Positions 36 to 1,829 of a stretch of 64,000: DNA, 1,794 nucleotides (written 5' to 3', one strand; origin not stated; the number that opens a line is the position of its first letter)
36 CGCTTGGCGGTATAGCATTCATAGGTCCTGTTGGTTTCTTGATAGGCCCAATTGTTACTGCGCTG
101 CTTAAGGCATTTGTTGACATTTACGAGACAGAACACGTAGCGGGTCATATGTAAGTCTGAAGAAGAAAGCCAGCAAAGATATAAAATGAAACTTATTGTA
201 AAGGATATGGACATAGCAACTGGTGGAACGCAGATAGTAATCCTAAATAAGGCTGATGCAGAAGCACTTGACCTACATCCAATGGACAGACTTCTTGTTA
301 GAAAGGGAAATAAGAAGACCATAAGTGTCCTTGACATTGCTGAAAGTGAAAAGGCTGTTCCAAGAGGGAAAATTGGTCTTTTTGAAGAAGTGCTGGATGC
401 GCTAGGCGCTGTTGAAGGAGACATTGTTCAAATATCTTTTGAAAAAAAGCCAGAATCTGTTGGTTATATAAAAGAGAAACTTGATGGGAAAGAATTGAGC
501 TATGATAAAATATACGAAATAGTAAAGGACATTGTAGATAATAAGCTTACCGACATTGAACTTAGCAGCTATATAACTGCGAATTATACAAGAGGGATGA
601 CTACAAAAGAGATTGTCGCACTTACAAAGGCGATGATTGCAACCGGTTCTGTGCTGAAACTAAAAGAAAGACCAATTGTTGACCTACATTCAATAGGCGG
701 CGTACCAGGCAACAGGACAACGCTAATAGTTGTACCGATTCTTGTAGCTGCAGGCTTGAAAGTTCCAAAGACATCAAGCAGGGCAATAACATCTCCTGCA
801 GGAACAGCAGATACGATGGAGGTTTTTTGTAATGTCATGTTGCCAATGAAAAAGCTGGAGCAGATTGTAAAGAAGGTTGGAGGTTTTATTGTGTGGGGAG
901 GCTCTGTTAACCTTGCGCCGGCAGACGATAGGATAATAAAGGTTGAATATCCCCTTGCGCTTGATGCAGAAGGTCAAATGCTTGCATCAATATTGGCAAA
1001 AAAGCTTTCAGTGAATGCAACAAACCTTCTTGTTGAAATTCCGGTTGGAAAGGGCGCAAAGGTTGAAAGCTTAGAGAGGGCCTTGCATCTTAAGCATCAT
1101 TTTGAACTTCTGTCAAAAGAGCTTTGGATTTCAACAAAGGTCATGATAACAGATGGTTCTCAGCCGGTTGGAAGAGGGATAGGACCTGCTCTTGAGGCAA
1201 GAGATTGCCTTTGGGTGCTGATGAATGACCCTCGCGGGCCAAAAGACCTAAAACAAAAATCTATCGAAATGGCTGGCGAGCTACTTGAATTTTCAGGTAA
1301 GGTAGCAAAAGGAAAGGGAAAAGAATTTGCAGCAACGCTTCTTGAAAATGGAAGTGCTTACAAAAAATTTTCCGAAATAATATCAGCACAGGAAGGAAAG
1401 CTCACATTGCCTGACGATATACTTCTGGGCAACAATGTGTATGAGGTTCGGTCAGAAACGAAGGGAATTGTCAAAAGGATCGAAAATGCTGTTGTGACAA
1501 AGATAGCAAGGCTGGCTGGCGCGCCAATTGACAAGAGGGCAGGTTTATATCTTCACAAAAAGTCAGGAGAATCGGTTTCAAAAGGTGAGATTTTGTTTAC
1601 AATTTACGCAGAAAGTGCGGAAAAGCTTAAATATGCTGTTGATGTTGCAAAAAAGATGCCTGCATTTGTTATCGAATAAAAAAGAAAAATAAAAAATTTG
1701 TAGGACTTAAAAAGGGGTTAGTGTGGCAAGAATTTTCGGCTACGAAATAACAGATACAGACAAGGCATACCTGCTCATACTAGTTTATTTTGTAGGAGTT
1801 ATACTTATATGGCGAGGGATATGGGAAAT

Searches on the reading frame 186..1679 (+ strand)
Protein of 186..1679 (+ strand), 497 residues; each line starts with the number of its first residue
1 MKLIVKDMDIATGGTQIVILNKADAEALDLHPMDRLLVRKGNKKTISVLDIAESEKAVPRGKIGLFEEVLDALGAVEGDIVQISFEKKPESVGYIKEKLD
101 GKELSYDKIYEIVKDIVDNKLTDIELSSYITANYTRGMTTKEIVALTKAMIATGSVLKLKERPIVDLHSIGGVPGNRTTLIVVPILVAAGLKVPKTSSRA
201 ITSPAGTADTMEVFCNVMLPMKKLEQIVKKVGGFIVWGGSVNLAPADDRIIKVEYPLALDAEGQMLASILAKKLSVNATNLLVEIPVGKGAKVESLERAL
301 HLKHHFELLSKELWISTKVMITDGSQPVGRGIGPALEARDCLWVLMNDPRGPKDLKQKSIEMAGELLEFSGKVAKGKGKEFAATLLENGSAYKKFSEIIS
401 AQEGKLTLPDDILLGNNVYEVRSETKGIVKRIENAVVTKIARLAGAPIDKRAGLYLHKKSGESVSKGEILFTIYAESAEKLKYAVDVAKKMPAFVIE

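Call 57: search_protein_families(library=pfam, proteins=[window:186-1679:+], max_evalue=0.00001)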
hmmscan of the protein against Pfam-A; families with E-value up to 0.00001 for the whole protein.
window:186-1679:+ (497 aa): 3 families
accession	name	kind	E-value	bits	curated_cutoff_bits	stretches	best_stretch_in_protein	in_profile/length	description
PF02885.22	Glycos_trans_3N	-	1.1e-17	64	26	1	94-154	3-63/63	Glycosyl transferase family, helical bundle domain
PF07831.19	PYNP_C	-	1.1e-13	51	27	1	429-490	2-70/75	Pyrimidine nucleoside phosphorylase C-terminal domain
PF00591.27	Glycos_transf_3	-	6.5e-11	42.8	27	1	162-355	2-213/253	Glycosyl transferase family, a/b domain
